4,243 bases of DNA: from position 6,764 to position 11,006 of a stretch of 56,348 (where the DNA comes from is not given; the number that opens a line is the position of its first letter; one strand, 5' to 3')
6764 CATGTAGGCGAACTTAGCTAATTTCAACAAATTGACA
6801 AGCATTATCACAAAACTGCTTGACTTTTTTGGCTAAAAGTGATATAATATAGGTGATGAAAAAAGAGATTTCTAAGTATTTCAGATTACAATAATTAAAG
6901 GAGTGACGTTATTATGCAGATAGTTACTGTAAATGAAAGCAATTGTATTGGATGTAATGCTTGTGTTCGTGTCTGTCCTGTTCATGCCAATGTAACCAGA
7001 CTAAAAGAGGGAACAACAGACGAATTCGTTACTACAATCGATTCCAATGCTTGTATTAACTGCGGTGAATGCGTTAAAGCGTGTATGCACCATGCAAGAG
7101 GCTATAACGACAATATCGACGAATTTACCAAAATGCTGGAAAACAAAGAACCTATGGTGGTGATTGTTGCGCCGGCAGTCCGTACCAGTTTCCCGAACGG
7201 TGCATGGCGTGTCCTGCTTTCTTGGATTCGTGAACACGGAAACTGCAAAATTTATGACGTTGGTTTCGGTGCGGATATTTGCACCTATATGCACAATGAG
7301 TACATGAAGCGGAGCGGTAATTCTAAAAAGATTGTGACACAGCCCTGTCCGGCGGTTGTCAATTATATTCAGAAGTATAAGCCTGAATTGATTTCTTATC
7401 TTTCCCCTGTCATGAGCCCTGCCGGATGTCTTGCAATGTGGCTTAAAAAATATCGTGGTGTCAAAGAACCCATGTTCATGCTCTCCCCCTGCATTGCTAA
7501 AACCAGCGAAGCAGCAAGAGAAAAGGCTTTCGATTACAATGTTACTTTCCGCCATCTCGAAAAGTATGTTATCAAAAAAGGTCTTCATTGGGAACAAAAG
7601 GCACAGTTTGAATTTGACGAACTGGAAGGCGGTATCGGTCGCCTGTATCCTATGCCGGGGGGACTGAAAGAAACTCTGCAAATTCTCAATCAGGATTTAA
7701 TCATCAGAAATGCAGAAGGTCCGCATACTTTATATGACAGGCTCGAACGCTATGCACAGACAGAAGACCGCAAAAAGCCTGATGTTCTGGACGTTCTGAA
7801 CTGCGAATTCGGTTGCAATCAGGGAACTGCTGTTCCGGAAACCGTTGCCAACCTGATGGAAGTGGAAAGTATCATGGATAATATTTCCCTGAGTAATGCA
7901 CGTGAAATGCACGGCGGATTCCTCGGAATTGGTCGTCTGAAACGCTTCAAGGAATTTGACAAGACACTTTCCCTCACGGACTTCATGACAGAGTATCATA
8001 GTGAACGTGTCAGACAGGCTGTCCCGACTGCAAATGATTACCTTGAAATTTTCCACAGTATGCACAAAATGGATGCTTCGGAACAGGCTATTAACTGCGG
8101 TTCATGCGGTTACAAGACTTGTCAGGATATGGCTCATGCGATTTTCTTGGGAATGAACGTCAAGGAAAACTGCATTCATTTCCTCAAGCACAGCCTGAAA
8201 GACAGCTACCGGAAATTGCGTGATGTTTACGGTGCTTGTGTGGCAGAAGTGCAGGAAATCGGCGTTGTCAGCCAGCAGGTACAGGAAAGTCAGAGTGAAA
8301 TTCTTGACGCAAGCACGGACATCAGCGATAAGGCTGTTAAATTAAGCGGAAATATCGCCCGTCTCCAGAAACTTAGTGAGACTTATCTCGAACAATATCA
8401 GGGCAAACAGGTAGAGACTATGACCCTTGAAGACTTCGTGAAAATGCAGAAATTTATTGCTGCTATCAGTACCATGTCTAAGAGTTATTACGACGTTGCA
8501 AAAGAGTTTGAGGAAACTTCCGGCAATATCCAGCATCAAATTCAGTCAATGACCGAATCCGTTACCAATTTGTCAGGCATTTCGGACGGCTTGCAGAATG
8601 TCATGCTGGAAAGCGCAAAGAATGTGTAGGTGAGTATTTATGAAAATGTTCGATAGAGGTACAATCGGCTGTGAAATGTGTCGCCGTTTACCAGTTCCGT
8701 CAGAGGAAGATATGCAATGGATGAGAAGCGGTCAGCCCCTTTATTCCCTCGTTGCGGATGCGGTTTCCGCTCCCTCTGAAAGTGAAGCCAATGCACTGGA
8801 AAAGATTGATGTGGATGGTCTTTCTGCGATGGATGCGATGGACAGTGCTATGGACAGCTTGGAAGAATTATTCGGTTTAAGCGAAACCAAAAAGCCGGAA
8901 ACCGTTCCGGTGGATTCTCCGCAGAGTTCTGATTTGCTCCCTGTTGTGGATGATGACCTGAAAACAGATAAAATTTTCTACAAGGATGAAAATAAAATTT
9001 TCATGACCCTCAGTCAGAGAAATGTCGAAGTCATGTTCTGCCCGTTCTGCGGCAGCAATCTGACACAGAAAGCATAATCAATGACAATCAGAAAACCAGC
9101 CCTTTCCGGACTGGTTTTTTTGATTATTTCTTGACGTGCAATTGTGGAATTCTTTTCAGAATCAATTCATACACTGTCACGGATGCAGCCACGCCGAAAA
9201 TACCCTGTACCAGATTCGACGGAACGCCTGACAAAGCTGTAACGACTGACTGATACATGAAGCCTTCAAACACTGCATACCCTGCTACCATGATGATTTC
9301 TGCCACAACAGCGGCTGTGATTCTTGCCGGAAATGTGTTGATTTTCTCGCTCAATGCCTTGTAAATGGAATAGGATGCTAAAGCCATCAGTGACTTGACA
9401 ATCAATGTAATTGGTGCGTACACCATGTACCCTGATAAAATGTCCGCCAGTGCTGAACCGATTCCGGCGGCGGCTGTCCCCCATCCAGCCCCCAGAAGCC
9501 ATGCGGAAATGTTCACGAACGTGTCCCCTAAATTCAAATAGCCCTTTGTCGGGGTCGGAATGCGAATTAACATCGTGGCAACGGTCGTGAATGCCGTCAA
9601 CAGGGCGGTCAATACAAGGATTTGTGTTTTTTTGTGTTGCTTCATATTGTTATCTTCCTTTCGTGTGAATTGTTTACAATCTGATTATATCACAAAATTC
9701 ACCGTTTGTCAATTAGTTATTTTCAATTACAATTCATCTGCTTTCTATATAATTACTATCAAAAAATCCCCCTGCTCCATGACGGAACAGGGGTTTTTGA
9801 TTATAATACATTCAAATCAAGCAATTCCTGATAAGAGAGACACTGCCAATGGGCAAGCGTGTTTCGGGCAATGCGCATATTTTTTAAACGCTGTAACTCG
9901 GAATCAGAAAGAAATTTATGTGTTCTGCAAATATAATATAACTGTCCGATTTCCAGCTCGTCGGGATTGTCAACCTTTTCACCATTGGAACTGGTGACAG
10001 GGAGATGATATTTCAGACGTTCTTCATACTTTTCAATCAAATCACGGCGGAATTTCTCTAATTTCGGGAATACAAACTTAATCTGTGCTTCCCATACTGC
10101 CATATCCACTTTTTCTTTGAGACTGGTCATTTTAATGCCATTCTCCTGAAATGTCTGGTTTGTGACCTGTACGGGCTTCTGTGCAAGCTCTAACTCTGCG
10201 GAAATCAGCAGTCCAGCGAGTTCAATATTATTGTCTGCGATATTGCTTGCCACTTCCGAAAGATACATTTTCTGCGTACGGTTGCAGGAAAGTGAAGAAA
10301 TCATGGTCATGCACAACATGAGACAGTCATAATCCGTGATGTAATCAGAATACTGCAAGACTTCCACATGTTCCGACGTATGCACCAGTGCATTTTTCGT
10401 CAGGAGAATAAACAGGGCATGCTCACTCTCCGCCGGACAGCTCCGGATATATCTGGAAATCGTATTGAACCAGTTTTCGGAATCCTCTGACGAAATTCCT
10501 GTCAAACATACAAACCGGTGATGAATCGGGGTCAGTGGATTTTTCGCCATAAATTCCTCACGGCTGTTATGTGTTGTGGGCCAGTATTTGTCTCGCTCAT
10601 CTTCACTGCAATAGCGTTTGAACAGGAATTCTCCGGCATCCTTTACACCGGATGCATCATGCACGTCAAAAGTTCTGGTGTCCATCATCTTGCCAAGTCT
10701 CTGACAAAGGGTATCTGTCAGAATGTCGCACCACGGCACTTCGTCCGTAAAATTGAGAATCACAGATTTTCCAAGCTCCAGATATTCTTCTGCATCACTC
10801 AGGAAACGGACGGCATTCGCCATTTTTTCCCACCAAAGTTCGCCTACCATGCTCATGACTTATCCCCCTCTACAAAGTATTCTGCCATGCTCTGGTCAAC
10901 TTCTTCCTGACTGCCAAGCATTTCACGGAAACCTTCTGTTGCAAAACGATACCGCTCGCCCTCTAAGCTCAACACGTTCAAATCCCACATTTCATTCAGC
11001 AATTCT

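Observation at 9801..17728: WYL regulator + 1904-aa TPR/P-loop NTPase + overlapping HEPN-motif gene: candidate undescribed defence (abortive-infection type) cassette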

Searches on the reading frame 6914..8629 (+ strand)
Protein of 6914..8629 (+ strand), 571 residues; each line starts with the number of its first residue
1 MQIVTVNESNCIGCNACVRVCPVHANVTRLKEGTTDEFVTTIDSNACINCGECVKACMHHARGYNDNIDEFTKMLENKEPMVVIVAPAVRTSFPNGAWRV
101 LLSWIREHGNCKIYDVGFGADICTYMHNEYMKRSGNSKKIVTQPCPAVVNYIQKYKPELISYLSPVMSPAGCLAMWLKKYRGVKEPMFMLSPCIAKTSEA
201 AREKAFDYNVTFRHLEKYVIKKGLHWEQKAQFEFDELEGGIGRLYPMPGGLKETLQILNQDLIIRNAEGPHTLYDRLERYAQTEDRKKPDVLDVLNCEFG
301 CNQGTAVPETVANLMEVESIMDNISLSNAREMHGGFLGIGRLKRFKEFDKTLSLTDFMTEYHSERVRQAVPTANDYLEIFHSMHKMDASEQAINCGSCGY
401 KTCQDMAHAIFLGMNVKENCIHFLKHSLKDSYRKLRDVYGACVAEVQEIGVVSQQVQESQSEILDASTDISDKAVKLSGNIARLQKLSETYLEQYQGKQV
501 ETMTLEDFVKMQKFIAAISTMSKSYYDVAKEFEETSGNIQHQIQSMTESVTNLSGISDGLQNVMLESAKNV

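Call 12: search_protein_families(library=pfam, proteins=[window:6914-8629:+], max_evalue=0.001)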
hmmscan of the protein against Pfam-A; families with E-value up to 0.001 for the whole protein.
window:6914-8629:+ (571 aa): 13 families
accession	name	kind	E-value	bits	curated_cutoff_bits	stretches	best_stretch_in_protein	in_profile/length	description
PF02906.19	Fe_hyd_lg_C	-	1.4e-31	110.5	22.1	1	80-304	2-244/245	Iron only hydrogenase large subunit, C-terminal domain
PF12838.12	Fer4_7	-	4.8e-10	40.2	27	1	10-61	1-52/52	4Fe-4S dicluster domain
PF12837.12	Fer4_6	-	7.6e-10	38.7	25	2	3-25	1-23/24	4Fe-4S binding domain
PF00037.32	Fer4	-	1.7e-09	37.5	21.1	2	4-25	1-22/24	4Fe-4S binding domain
PF14697.11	Fer4_21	-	2e-09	37.9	35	1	2-25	32-55/59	4Fe-4S dicluster domain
PF13237.11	Fer4_10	-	1.5e-08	34.9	25.5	1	5-57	3-52/53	4Fe-4S dicluster domain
PF12797.12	Fer4_2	-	2.2e-08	33.9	24.5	2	4-23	3-22/22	4Fe-4S binding domain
PF13187.11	Fer4_9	-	1.6e-07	31.7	27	1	10-60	1-50/52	4Fe-4S dicluster domain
PF04060.18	FeS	-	4.5e-07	29.9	23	1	393-421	4-32/33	Putative Fe-S cluster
PF13183.11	Fer4_8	-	1.2e-05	26.2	27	0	10-27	4-21/68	4Fe-4S dicluster domain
PF13459.11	Fer4_15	-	6.2e-05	24.1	22.4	0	4-22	1-19/66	4Fe-4S single cluster domain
PF13484.11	Fer4_16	-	0.00012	23.2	30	0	10-27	1-18/66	4Fe-4S double cluster binding domain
PF12800.12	Fer4_4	-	0.00071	20.2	24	0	9-23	2-16/17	4Fe-4S binding domain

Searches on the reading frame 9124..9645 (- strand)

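Call 12: search_protein_families(library=pfam, proteins=[window:9124-9645:-], max_evalue=0.001)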
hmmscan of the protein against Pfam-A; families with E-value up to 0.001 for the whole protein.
window:9124-9645:- (173 aa): 2 families
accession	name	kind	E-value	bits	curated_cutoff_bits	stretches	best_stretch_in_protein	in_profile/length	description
PF07155.17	ECF-ribofla_trS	-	3.7e-32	112.1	26.7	1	6-158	3-166/172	ECF-type riboflavin transporter, S component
PF12822.12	ECF_trnsprt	-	3.2e-06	27.7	30.7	1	10-153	3-163/169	ECF transporter, substrate-specific component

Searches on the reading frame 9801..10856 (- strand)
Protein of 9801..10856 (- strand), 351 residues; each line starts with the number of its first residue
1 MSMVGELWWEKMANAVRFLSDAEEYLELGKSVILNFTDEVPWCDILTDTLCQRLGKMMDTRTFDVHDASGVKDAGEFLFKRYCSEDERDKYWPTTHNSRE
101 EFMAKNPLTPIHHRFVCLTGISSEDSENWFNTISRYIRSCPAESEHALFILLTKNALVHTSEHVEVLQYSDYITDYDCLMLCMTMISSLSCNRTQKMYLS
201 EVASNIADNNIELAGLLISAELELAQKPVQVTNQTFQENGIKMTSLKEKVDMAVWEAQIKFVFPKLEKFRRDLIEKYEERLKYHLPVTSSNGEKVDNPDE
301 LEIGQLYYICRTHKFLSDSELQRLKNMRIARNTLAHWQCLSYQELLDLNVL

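Call 6: search_protein_families(library=pfam, proteins=[window:9801-10856:-], max_evalue=1)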
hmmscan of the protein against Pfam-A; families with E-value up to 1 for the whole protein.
window:9801-10856:- (351 aa): 1 family
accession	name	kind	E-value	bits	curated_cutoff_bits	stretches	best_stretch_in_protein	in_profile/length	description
PF17556.7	MIT_LIKE_ACTX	-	0.25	12.4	27.5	0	43-85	14-52/68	MIT-like atracotoxin family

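Call 7: search_protein_families(library=padloc, proteins=[window:9801-10856:-], max_evalue=1)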
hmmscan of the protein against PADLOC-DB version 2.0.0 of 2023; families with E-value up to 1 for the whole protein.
window:9801-10856:- (351 aa): 0 families

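Call 8: search_protein_families(library=ncbifam, proteins=[window:9801-10856:-], max_evalue=1)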
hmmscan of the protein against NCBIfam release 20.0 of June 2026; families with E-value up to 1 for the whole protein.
window:9801-10856:- (351 aa): 0 families

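Call 20: find_homologous_proteins(query=window:9801-10856:-)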
Query window:9801-10856:- (351 aa): 79 proteins with E <= 0.001 among 1214 candidates.
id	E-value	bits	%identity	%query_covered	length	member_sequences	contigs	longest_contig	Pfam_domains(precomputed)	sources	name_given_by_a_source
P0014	1.7e-231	785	96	100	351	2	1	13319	-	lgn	-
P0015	1.1e-192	658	80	100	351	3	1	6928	-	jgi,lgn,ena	-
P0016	1.2e-181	621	76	99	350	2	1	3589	-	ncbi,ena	-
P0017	1.7e-125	437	51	99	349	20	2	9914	-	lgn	-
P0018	3.3e-123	429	54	99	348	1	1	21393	-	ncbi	-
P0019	4.0e-123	429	52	99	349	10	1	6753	-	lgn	-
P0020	4.4e-123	429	52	99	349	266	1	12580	-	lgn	-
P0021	4.5e-122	426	52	99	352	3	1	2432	-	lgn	-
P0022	8.5e-122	425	51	99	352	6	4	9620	-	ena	-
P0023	1.3e-121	424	51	99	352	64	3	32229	-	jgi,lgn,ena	-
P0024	4.0e-121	422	51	99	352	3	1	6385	-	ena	-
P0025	5.2e-120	419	50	99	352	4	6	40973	-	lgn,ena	-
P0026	2.6e-119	417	50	99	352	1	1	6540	-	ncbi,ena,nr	ncbi:MAG: hypothetical protein K2J71_03425 [Oscillospiraceae bacterium]|nr:hypothetical protein [Osc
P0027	7.8e-119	415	51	99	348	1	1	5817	-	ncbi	-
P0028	1.6e-118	414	51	99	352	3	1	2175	-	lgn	-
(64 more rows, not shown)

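Call 24: search_solved_structures(query=A2, max_evalue=10, show_alignments=2)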
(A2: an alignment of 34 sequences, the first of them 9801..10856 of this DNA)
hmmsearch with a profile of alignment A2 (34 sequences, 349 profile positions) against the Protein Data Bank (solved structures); distinct sequences matched with E-value up to 10: 1.
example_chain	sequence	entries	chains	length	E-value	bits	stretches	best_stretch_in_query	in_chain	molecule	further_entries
8tl7_A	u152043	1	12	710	6.8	8.6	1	198-251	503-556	Computationally designed protein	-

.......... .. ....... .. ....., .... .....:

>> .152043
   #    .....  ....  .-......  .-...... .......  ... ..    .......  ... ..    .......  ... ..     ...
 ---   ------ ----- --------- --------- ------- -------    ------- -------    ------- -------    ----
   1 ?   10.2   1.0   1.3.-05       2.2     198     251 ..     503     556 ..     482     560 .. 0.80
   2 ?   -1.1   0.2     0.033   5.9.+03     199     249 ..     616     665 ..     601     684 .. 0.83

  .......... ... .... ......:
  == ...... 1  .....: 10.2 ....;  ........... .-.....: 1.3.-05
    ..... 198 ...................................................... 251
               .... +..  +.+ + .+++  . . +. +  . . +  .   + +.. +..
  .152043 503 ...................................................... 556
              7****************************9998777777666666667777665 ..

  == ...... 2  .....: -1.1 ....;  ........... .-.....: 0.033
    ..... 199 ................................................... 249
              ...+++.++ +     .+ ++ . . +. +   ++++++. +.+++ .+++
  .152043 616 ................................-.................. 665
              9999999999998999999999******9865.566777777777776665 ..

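Call 31: predict_structure(alignment_id=A2)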
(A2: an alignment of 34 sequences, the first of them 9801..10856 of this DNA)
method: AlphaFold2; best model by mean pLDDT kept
length: 351 residues; sequences in the alignment: 34
mean_pLDDT: 93.5   pTM: 0.83
mean pLDDT of the five models: 93.5, 93.5, 93.2, 93.1, 93.0
residues with pLDDT >= 90: 310; 70-90: 37; 50-70: 4; < 50: 0
segments of 3 or more residues with pLDDT < 50: none
pLDDT, mean of each block of 10 residues (from residue 1): 85 95 95 94 95 83 94 95 93 90 92 95 94 95 91 94 95 89 94 96 93 95 97 95 92 97 96 96 90 91 94 94 96 96 96 93
secondary structure, 60 per line:
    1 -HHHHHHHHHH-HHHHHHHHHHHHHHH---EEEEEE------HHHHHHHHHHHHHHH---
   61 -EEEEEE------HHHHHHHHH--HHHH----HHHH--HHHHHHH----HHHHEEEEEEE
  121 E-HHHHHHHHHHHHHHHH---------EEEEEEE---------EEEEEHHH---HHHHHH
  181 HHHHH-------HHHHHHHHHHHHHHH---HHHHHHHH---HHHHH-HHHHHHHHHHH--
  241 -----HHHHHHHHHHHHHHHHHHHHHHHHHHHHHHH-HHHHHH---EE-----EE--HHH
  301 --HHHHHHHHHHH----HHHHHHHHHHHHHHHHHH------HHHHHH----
elements in order: H2-11 H13-27 E31-36 H43-57 E62-67 H74-82 H85-88 H93-96 H99-105 H110-113 E114-121 H123-138 E148-154 E164-168 H175-185 H193-207 H211-218 H222-226 H228-238 H246-276 H278-283 H303-313 H318-335 H342-347

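Call 34: fold_search(model_id=the predicted structure, library=pdb)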
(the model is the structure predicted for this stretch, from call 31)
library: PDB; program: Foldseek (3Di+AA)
matches with E <= 10: 1125; with E <= 0.001: 14
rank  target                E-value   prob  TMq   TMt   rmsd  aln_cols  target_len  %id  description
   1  8zwo_C                8.6e-05  1.00  0.36  0.39  15.4       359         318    9  Structure of CTF18-PCNA with ATP (released 2025-06-18)
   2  7jgr_G                1.2e-04  1.00  0.37  0.35  16.3       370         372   12  Structure of Drosophila ORC bound to DNA (84 bp) and Cdc6 (released 2020-09-09)
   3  8umv_C                1.8e-04  1.00  0.36  0.38  15.3       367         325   11  Atomic model of the human CTF18-RFC-PCNA-DNA ternary complex with narrow PCNA opening state I (state 5) (released 2024-05-08)
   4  8s0e_G                1.9e-04  1.00  0.39  0.40  14.8       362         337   12  H. sapiens OCCM bound to double stranded DNA (released 2024-10-02)
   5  1iqp_A                4.1e-04  1.00  0.33  0.35  15.7       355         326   11  Crystal Structure of the Clamp Loader Small Subunit from Pyrococcus furiosus (released 2001-09-19)
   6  7jpq_D                4.6e-04  1.00  0.39  0.35  15.9       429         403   10  ORC-O2-5: Human Origin Recognition Complex (ORC) with subunits 2,3,4,5 (released 2020-09-02)
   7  6lk0                  4.8e-04  1.00  0.30  0.31   8.5       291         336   12  Crystal structure of human wild type TRIP13 (released 2020-01-22)
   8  8rfh_A                5.1e-04  1.00  0.33  0.18  22.4       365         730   13  CryoEM structure of the plant helper NLR NRC2 in its resting state (released 2024-01-10)
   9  7jgr_E                5.6e-04  1.00  0.41  0.37  18.9       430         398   12  Structure of Drosophila ORC bound to DNA (84 bp) and Cdc6 (released 2020-09-09)
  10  8ui7_C                7.7e-04  1.00  0.35  0.35  15.0       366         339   11  Cryo-EM map of human clmap-clamp loader ATAD5-RFC-gapped PCNA complex in intermediate state 3 (released 2024-05-29)
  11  8giy_A                7.7e-04  0.99  0.33  0.34  12.2       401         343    9  E. coli clamp loader with closed clamp (released 2024-03-27)
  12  8rwv_F                8.1e-04  1.00  0.40  0.37  17.3       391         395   11  Human OCCM DNA licensing intermediate (released 2025-02-05)
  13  9ria_C                9.4e-04  1.00  0.38  0.18  11.4       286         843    8  Cryo-EM structure of tomato NRC3-AVRcap1b complex (released 2025-07-23)
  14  4xgu_E                9.9e-04  1.00  0.33  0.31   8.2       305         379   12  Structure of C. elegans PCH-2 (released 2015-05-06)
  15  7jpo_A                1.0e-03  1.00  0.37  0.37  15.2       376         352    9  ORC-O1AAA: Human Origin Recognition Complex (ORC) with dynamic/unresolved ORC2 WH (released 2020-09-02)
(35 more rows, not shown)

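Call 35: search_protein_families(library=pfam, alignment_id=A2, max_evalue=10)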
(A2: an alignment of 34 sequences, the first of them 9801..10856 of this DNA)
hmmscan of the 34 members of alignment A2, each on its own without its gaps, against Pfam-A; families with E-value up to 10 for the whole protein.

A. member 1, window:9801-10856:- (351 aa): 1 family
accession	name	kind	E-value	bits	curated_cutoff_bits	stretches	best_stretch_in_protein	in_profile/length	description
PF17556.7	MIT_LIKE_ACTX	-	0.25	12.4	27.5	1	43-85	14-52/68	MIT-like atracotoxin family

B. families by the number of members that match (of 34 scanned): 29 families (the first 25 are shown)
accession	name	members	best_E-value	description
PF18731.6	HEPN_Swt1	14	0.0064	Swt1-like HEPN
PF18735.6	HEPN_RiboL-PSP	7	6.2e-05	RiboL-PSP-HEPN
PF13643.11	DUF4145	6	0.0077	Domain of unknown function (DUF4145)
PF20185.3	DUF6548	6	0.018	Family of unknown function (DUF6548)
PF01934.22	HepT-like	5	0.023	Ribonuclease HepT-like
PF01753.24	zf-MYND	3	0.0013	MYND finger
PF03789.18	ELK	2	0.3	ELK domain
PF04952.20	AstE_AspA_hybrid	1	0.0013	AstE/AspA barrel-sandwich hybrid domain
PF10598.14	RRM_4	1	0.0052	RNA recognition motif of the spliceosomal PrP8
PF16166.10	TIC20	1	0.019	Chloroplast import apparatus Tic20-like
PF17025.10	DUF5099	1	0.026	Domain of unknown function (DUF5099)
PF07701.20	HNOBA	1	0.037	Heme NO binding associated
PF18739.6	HEPN_Apea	1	0.046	Apea-like HEPN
PF02899.23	Phage_int_SAM_1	1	0.058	Phage integrase, N-terminal SAM-like domain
PF16858.11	CNDH2_C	1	0.061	Condensin II complex subunit CAP-H2 or CNDH2, C-terminal wHTH domain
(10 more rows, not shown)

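Call 41: search_protein_families(library=phrogs, proteins=[window:9801-10856:-], max_evalue=0.1)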
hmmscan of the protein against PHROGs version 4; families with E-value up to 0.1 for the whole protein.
window:9801-10856:- (351 aa): 0 families
